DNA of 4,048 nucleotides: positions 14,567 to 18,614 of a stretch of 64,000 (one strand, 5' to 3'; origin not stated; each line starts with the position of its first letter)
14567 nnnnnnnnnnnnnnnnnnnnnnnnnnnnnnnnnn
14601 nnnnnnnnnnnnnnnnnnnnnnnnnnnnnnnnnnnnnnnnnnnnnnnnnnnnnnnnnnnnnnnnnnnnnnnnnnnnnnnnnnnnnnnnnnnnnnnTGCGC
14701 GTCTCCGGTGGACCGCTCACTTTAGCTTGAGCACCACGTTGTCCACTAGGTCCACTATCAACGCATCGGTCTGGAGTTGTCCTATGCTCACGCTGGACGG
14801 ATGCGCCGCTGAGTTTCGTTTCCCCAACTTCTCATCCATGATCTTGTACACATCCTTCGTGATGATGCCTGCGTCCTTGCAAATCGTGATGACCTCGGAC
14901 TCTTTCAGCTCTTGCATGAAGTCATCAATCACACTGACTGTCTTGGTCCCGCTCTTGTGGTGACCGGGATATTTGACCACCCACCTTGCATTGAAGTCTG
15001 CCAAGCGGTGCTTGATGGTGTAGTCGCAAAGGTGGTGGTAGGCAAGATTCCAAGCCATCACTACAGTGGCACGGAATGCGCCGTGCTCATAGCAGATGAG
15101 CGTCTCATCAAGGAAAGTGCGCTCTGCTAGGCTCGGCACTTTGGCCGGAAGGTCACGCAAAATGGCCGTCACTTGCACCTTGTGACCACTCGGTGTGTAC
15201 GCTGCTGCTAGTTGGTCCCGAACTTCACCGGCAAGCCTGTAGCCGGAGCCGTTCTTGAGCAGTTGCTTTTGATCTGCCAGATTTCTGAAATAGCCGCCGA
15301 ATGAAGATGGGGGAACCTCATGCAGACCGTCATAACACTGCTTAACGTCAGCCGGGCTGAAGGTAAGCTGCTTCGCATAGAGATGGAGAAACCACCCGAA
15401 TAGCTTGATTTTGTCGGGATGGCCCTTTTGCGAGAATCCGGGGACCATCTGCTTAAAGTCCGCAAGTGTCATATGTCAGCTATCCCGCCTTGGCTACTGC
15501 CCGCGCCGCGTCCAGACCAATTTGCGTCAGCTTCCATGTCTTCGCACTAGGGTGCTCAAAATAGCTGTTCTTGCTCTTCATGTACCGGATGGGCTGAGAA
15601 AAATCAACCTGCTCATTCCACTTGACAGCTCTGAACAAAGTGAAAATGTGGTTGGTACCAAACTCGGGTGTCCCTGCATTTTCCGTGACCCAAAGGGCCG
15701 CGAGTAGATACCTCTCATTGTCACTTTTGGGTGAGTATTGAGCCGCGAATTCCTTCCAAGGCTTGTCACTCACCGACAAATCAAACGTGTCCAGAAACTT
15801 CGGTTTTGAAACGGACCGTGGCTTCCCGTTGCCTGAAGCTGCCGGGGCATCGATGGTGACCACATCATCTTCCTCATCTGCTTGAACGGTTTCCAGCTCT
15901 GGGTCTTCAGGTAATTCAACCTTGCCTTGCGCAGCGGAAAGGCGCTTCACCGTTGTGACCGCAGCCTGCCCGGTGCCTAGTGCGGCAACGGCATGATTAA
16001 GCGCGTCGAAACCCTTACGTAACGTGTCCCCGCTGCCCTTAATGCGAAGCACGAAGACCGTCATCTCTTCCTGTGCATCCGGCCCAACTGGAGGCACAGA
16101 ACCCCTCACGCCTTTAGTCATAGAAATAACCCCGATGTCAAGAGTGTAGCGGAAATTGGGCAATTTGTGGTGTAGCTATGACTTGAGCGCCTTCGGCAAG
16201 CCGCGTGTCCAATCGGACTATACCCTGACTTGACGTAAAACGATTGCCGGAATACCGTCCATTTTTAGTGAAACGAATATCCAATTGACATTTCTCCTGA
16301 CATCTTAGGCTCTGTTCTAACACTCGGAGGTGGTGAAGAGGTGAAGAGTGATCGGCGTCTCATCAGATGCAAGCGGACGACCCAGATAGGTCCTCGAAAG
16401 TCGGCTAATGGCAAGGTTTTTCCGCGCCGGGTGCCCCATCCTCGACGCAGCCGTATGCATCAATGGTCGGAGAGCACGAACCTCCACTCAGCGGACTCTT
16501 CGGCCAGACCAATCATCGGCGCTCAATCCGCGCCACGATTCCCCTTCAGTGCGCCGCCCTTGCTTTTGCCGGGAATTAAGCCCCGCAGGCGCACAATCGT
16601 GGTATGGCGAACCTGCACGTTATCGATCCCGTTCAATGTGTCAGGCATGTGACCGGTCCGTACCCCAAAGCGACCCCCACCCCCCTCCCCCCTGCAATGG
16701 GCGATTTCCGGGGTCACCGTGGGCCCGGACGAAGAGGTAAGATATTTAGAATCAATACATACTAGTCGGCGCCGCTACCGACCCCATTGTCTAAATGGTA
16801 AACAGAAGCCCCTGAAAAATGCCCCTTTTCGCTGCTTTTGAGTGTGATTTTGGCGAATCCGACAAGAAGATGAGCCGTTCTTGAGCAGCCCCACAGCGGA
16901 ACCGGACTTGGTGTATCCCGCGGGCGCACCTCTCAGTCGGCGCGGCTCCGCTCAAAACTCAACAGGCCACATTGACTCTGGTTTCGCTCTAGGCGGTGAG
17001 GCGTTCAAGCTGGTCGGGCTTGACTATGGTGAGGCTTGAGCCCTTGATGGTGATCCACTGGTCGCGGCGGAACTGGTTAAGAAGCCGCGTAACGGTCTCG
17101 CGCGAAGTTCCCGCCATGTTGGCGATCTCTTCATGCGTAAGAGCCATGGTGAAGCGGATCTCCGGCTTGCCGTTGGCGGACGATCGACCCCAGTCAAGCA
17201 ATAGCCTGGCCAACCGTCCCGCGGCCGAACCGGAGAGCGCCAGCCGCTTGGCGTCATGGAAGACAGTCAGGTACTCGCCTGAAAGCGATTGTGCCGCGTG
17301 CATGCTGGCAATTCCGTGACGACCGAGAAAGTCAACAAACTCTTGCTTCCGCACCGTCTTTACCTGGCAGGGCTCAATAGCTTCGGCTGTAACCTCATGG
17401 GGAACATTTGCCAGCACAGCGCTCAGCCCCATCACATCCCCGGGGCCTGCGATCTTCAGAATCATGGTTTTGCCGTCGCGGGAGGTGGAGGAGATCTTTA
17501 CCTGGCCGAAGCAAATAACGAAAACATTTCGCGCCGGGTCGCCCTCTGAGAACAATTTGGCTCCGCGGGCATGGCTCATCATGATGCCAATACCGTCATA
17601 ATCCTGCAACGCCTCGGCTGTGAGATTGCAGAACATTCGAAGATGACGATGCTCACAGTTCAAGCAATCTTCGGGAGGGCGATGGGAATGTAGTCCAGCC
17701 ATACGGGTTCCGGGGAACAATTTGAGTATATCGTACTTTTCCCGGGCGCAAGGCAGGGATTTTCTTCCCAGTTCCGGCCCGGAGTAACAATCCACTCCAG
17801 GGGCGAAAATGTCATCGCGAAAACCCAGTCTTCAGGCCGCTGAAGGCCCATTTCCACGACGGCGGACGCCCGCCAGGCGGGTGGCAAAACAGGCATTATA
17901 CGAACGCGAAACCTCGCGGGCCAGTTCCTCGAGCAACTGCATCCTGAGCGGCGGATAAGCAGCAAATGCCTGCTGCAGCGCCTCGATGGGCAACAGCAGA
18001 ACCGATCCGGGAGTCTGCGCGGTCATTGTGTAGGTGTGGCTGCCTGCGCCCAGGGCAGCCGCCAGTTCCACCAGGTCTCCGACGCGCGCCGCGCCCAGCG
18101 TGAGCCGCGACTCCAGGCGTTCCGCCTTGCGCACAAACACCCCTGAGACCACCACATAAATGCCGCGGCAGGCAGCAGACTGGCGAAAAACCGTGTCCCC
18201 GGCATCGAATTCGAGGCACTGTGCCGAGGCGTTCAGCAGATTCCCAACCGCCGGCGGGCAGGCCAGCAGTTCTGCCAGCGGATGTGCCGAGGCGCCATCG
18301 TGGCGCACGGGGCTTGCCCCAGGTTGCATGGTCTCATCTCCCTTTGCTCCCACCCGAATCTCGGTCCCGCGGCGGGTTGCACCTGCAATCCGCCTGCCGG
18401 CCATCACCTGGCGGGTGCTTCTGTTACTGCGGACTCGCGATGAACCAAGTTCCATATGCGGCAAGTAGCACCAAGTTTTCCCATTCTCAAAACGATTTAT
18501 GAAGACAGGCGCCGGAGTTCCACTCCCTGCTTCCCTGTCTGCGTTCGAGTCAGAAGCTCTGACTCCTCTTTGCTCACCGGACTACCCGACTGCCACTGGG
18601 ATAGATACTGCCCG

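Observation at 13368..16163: Accessory operon as a candidate new defence or toxin system: wHTH + HEPN + 3-TM + Pro-rich peptides + 4-TM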

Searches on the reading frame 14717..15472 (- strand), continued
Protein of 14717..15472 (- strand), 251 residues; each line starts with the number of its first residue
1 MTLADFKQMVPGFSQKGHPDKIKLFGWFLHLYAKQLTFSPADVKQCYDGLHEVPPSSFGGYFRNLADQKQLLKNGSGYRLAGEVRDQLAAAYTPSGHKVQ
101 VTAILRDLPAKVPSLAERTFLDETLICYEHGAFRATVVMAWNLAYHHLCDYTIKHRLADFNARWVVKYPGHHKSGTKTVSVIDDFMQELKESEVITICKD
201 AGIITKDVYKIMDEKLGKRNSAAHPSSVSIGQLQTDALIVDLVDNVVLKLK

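Call 101: search_dna_similar(query=window:14717-15472:-, collection=plasmids, mode=protein, max_evalue=0.001, max_rows=15)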
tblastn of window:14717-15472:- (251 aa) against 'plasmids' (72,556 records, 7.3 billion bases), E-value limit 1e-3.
Records with a match: 8; places in all: 8; records where one place covers at least 80% of the query: 8.
Best place of each record, by identity: <60% 8.
By first word of the organism name: Ralstonia 7; Ochrobactrum 1.
By predicted mobility (MOB-suite, as given by PLSDB): non-mobilizable 7; mobilizable 1.
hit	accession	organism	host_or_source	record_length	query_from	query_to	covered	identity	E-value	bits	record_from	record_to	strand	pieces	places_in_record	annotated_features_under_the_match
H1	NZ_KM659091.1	Ochrobactrum sp. LM19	Lubin copper mine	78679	1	236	94%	42.1%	7e-50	182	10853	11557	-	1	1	hypothetical protein (x2)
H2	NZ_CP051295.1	Ralstonia solanacearum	Plantain,cell culture,stem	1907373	3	236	93%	38.1%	3e-44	166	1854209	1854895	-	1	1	none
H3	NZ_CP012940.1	Ralstonia solanacearum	plantain,cell culture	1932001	3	236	93%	38.1%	3e-44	166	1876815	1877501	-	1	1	none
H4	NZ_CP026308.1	Ralstonia solanacearum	Musa sp.,pure culture,plants with Moko ...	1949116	3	236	93%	38.1%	3e-44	166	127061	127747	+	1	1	none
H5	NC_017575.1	Ralstonia solanacearum Po82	-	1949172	3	236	93%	38.1%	3e-44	166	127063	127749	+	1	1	none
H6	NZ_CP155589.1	Ralstonia solanacearum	Musa sp.,cell culture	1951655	3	236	93%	38.1%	3e-44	166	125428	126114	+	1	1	none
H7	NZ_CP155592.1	Ralstonia solanacearum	Musa sp.,cell culture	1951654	3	236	93%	38.1%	3e-44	166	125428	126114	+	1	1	none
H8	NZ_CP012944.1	Ralstonia solanacearum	Cucumis sativus,cell culture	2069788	3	236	93%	38.1%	3e-44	166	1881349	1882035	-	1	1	none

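Call 103: get_annotated_region(hit=H1, flank=5000)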
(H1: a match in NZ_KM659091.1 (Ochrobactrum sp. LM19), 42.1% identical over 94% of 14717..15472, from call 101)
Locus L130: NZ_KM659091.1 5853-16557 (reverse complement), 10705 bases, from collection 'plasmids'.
description: Ochrobactrum sp. LM19 plasmid pLM19O1, complete sequence
organism: Ochrobactrum sp. LM19 (NCBI taxid 1449781)
taxonomy: Bacteria; Pseudomonadota; Alphaproteobacteria; Hyphomicrobiales; Brucellaceae; Ochrobactrum; Ochrobactrum sp. LM19
host: -; source: Lubin copper mine; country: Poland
typing (MOB-suite, as given by PLSDB): non-mobilizable; replicon rep_cluster_582
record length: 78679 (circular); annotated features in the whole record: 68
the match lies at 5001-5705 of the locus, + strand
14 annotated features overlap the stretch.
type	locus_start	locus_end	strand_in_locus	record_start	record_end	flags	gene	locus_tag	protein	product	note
CDS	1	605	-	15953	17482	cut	-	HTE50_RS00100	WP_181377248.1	IS66 family transposase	-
CDS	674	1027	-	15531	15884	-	tnpB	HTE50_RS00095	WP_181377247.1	IS66 family insertion sequence element accessory protein TnpB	-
CDS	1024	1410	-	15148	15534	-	-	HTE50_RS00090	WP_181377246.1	transposase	GO:0006313 - DNA transposition [Evidence IEA]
CDS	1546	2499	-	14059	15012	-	-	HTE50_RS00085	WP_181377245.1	DUF4238 domain-containing protein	-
CDS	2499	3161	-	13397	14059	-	-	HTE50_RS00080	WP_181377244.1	hypothetical protein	-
CDS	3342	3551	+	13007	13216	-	-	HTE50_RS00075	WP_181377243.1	hypothetical protein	-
CDS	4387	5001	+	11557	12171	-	-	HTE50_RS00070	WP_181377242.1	hypothetical protein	-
CDS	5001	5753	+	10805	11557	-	-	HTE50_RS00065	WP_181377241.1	hypothetical protein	-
CDS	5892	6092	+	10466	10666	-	-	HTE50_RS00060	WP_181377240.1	hypothetical protein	-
CDS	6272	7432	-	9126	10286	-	-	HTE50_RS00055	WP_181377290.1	RHE_PE00001 family protein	-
CDS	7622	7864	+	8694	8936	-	-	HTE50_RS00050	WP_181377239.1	type II toxin-antitoxin system prevent-host-death family antitoxin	GO:0008219 - cell death [Evidence IEA]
CDS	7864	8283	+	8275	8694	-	-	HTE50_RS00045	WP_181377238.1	type II toxin-antitoxin system VapC family toxin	-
CDS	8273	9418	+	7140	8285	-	-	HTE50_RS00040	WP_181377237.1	site-specific integrase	GO:0015074 - DNA integration [Evidence IEA]; GO:0006310 - DNA recombination [Evidence IEA]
CDS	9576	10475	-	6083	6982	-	pyrF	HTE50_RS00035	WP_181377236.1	orotidine-5'-phosphate decarboxylase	GO:0009220 - pyrimidine ribonucleotide biosynthetic process [Evidence IEA]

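Call 104: get_annotated_region(hit=H5, flank=5000)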
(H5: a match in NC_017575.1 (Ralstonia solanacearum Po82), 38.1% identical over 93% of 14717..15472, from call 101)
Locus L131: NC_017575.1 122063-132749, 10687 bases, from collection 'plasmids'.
description: Ralstonia solanacearum Po82 megaplasmid, complete sequence
organism: Ralstonia solanacearum Po82 (NCBI taxid 1031711)
taxonomy: Bacteria; Pseudomonadota; Betaproteobacteria; Burkholderiales; Burkholderiaceae; Ralstonia; Ralstonia solanacearum; Ralstonia solanacearum Po82
host: -; source: -; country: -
typing (MOB-suite, as given by PLSDB): non-mobilizable
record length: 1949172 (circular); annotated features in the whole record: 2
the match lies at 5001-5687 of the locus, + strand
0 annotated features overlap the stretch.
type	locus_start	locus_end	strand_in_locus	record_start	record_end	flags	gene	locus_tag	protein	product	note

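Call 116: fold_search(model_id=the predicted structure, library=viral)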
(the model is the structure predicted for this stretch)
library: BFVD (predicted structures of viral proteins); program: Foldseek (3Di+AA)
matches with E <= 10: 183; with E <= 0.001: 0
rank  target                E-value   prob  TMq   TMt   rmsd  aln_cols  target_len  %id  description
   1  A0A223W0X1            5.2e-01  0.77  0.25  0.36   6.7       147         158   14  Uncharacterized protein [Agrobacterium phage Atu_ph08]
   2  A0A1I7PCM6            6.0e-01  0.11  0.18  0.18  16.6       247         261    9  VP1 (Fragment) [Kadipiro virus]
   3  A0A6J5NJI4            7.9e-01  0.10  0.17  0.08  28.2       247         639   13  Uncharacterized protein [uncultured Caudovirales phage]
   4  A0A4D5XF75            8.6e-01  0.09  0.16  0.11  17.4       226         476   10  Uncharacterized protein [Pithovirus LCPAC102]
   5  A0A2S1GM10            9.0e-01  0.54  0.22  0.26  16.3       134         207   19  Transcription factor MotA, activation domain [Erwinia phage Cronus]
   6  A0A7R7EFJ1            9.5e-01  0.96  0.25  0.53   4.9        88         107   14  (no name in the UniProt tables at hand)
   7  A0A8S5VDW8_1          1.1e+00  0.07  0.17  0.07  20.8       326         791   10  Tail tape measure protein [Siphoviridae sp. ctGa111]
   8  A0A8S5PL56            1.1e+00  0.10  0.18  0.19  21.3       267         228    7  Uncharacterized protein [Siphoviridae sp. ctL0q1]
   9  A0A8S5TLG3            1.2e+00  0.16  0.25  0.27  13.0       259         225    9  Uncharacterized protein [Siphoviridae sp. ctwQT14]
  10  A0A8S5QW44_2          1.2e+00  0.11  0.22  0.09  17.6       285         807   12  Tail tape measure [Siphoviridae sp. ctzSN25]
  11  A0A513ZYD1            1.3e+00  0.91  0.25  0.14   4.0        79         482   18  Replicative helicase [Pantoea phage vB_PagM_AAM37]
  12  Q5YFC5                1.3e+00  0.05  0.14  0.12  24.6       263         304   12  Uncharacterized protein [Singapore grouper iridovirus]
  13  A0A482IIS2            1.4e+00  0.54  0.26  0.22   8.9       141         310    9  (no name in the UniProt tables at hand)
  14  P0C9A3                1.4e+00  0.05  0.11  0.05  16.3       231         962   12  Putative RNA Helicase B962L [African swine fever virus (isolate Warthog/Namibia/Wart80/1980)]
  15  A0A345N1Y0            1.4e+00  0.91  0.23  0.51   3.3        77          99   10  (no name in the UniProt tables at hand)
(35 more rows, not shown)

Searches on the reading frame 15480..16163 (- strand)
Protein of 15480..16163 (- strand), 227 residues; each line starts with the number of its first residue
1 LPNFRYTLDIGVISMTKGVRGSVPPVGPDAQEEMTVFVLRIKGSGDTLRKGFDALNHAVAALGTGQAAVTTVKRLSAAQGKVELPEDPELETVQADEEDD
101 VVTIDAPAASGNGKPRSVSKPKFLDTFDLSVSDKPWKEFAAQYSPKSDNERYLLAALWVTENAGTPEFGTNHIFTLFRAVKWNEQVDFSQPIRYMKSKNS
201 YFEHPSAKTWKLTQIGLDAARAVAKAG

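Call 3: search_protein_families(library=pfam, proteins=[window:15480-16163:-], max_evalue=1)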
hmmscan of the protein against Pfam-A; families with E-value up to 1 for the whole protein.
window:15480-16163:- (227 aa): 1 family
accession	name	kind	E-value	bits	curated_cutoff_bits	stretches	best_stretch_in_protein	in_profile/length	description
PF22337.1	Phage_fiber_rpt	-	0.18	12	27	1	75-82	14-21/34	Phage tail fiber repeats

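Call 4: search_protein_families(library=padloc, proteins=[window:15480-16163:-], max_evalue=1)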
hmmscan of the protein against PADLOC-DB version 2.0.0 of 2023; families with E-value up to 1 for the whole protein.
window:15480-16163:- (227 aa): 0 families

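Call 5: search_protein_families(library=ncbifam, proteins=[window:15480-16163:-], max_evalue=1)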
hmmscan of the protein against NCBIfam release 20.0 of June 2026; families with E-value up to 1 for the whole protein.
window:15480-16163:- (227 aa): 1 family
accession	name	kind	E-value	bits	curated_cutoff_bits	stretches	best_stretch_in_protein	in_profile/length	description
NF042914.1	SAV915_dom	domain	0.27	11.1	40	0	74-107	25-57/58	SAV_915 family protein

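Call 20: search_solved_structures(query=window:15480-16163:-, max_evalue=10, show_alignments=2)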
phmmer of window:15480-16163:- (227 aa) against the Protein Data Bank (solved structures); distinct sequences matched with E-value up to 10: 2.
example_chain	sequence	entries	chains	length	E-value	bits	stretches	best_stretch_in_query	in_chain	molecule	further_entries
1s0p_A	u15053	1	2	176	1.2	11.9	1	159-211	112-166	Adenylyl cyclase-associated protein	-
1tjf_A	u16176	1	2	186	1.2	11.9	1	159-211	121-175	Adenylyl cyclase-associated protein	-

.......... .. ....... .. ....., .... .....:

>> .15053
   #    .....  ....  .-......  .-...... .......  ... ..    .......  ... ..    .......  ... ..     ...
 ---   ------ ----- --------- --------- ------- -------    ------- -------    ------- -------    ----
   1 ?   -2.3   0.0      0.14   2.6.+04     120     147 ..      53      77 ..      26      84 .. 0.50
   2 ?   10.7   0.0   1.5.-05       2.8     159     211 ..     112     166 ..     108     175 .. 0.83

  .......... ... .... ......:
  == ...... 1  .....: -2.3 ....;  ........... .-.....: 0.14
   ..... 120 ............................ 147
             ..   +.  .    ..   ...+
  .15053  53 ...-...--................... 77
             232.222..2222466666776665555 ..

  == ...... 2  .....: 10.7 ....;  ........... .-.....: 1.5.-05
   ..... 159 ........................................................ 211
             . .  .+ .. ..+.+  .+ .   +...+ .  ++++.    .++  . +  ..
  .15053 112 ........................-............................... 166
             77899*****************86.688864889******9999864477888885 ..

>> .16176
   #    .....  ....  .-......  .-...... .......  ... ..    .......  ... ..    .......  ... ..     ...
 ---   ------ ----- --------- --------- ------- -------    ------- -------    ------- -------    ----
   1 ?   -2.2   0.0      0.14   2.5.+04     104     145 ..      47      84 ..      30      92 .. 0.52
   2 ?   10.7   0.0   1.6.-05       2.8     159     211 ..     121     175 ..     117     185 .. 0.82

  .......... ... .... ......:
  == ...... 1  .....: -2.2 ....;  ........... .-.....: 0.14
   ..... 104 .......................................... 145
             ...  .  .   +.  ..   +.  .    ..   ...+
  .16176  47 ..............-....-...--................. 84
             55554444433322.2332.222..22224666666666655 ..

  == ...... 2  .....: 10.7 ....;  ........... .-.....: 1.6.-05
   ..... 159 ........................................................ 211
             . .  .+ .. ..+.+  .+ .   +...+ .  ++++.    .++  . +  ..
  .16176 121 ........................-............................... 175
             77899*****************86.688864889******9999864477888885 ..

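Call 27: find_homologous_proteins(query=window:15480-16163:-)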
Query window:15480-16163:- (227 aa): 49 proteins with E <= 0.001 among 594 candidates.
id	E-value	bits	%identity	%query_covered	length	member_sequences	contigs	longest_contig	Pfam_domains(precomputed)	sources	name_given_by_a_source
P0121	3.9e-136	470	100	94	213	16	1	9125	-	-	-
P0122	1.3e-107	376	76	100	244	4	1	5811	-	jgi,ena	-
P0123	2.0e-107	376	79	96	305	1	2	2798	-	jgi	jgi:hypothetical protein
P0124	1.9e-96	340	73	93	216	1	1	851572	-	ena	-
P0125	2.3e-95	336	70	100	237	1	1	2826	-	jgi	jgi:hypothetical protein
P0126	2.6e-95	336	72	93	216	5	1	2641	-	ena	-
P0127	2.2e-94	333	72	93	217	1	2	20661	-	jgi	-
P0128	1.2e-93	331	72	93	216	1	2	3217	-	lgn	-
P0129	3.7e-91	323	70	94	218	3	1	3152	-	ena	-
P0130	9.9e-90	318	72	90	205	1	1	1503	-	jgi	jgi:hypothetical protein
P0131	7.6e-89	315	73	85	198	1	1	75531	-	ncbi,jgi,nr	ncbi:MAG TPA: hypothetical protein VHX13_02095 [Acidobacteriaceae bacterium]|jgi:hypothetical protei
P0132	4.2e-86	306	74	82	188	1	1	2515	-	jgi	jgi:hypothetical protein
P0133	5.9e-83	296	65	94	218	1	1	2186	-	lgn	-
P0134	3.3e-82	293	62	97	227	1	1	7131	-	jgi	jgi:hypothetical protein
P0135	7.2e-77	276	63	93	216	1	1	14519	-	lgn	-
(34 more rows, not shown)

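Call 51: predict_structure(alignment_id=A2)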
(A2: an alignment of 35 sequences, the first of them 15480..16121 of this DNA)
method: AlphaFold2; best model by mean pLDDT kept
length: 213 residues; sequences in the alignment: 35
mean_pLDDT: 71.7   pTM: 0.53
mean pLDDT of the five models: 71.7, 71.1, 70.8, 70.6, 69.9
residues with pLDDT >= 90: 93; 70-90: 22; 50-70: 35; < 50: 63
segments of 3 or more residues with pLDDT < 50: 2-9, 12-17, 49-69, 71-98
pLDDT, mean of each block of 10 residues (from residue 1): 44 48 64 68 63 42 40 40 39 44 80 90 94 94 94 94 93 91 92 93 95 81
secondary structure, 60 per line:
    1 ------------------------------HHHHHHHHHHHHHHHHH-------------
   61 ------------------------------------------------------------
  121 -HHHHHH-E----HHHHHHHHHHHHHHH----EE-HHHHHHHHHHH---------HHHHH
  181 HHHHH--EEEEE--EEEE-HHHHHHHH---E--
elements in order: H31-47 H122-127 H134-148 H156-166 H176-185 E188-192 E195-198 H200-207

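Call 56: fold_search(model_id=the predicted structure, library=pdb)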
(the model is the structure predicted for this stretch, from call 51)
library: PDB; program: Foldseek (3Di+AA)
matches with E <= 10: 698; with E <= 0.001: 0
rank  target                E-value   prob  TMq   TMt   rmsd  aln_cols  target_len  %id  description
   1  6nce_A                5.6e-02  0.93  0.28  0.57   4.0        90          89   13  Crystal structure of the human FOXN3 DNA binding domain in complex with a forkhead DNA sequence (released 2019-02-27)
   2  5ocn_B                6.7e-02  0.93  0.27  0.56   3.7        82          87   18  Crystal structure of the forkhead domain of human FOXN1 (released 2017-08-02)
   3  4hv6_B                7.6e-02  0.99  0.28  0.43   2.7        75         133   15  Structure of MNTR H77A mutant in apo- and mn-bound forms (released 2012-11-21)
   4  5ocn_F                8.1e-02  0.94  0.28  0.60   3.5        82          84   18  Crystal structure of the forkhead domain of human FOXN1 (released 2017-08-02)
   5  5ocn_E                8.1e-02  0.91  0.27  0.59   3.4        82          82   16  Crystal structure of the forkhead domain of human FOXN1 (released 2017-08-02)
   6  6l0o                  9.2e-02  0.98  0.27  0.70   2.5        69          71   16  WH domain of human MCM8 (released 2020-04-29)
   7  4xgc_A                9.2e-02  0.82  0.25  0.19   4.8        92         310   16  Crystal structure of the eukaryotic origin recognition complex (released 2015-04-01)
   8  5ocn_A                1.2e-01  0.87  0.27  0.58   3.5        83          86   18  Crystal structure of the forkhead domain of human FOXN1 (released 2017-08-02)
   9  8bzm_A                1.3e-01  0.75  0.26  0.49   5.1        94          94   15  FOXK1-ELF1-heterodimer bound to DNA (released 2023-12-27)
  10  9eg8_J                1.3e-01  0.77  0.23  0.15   7.4        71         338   15  Cryo-EM structure of COP9 signalosome precatalytic state with neddylated cullin-4A (released 2025-12-03)
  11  5ocn_D                1.4e-01  0.85  0.27  0.58   3.5        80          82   18  Crystal structure of the forkhead domain of human FOXN1 (released 2017-08-02)
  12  4rs8_A                1.4e-01  0.84  0.25  0.54   3.4        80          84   18  Apo structure of novel pNOB8 plasmid centromere binding protein (released 2015-09-16)
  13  2ev6_B                1.6e-01  0.97  0.28  0.42   2.7        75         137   15  Bacillus subtilis manganese transport regulator (MNTR) bound to zinc (released 2006-03-07)
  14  5ocn_G                1.7e-01  0.84  0.26  0.58   3.5        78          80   18  Crystal structure of the forkhead domain of human FOXN1 (released 2017-08-02)
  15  5k5q_C                1.7e-01  0.72  0.24  0.50   5.2        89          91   17  Structure of AspA-DNA complex: novel centromere bindng protein-centromere complex (released 2016-06-01)
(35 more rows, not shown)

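Call 92: search_protein_families(library=phrogs, proteins=[window:15480-16121:-], max_evalue=0.01)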
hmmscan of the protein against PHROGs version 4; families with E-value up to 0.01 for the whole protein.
window:15480-16121:- (213 aa): 0 families

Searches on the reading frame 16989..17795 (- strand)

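Call 92: search_protein_families(library=phrogs, proteins=[window:16989-17795:-], max_evalue=0.01)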
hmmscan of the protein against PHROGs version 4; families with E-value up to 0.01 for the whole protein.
window:16989-17795:- (268 aa): 0 families

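Call 93: search_protein_families(library=pfam, proteins=[window:16989-17795:-], max_evalue=0.001)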
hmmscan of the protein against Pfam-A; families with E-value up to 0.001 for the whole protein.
window:16989-17795:- (268 aa): 4 families
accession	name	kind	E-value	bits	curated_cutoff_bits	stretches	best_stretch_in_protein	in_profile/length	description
PF13545.12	HTH_Crp_2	-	4.1e-21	75.2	27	1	193-266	1-70/70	Crp-like helix-turn-helix domain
PF00027.35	cNMP_binding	-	1e-18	67.5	27.5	1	75-159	4-88/89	Cyclic nucleotide-binding domain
PF00325.26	Crp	-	6.8e-08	32.5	21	1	218-245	2-29/32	Bacterial regulatory proteins, crp family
PF04545.22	Sigma70_r4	-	0.00048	20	24.1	1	214-240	16-42/50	Sigma-70, region 4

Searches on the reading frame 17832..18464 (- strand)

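Call 93: search_protein_families(library=pfam, proteins=[window:17832-18464:-], max_evalue=0.001)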
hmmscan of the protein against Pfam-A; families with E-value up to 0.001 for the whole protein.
window:17832-18464:- (210 aa): 1 family
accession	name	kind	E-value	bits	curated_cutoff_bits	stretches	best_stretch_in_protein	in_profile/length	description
PF00027.35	cNMP_binding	-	3.6e-11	43.3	27.5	1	85-169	3-88/89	Cyclic nucleotide-binding domain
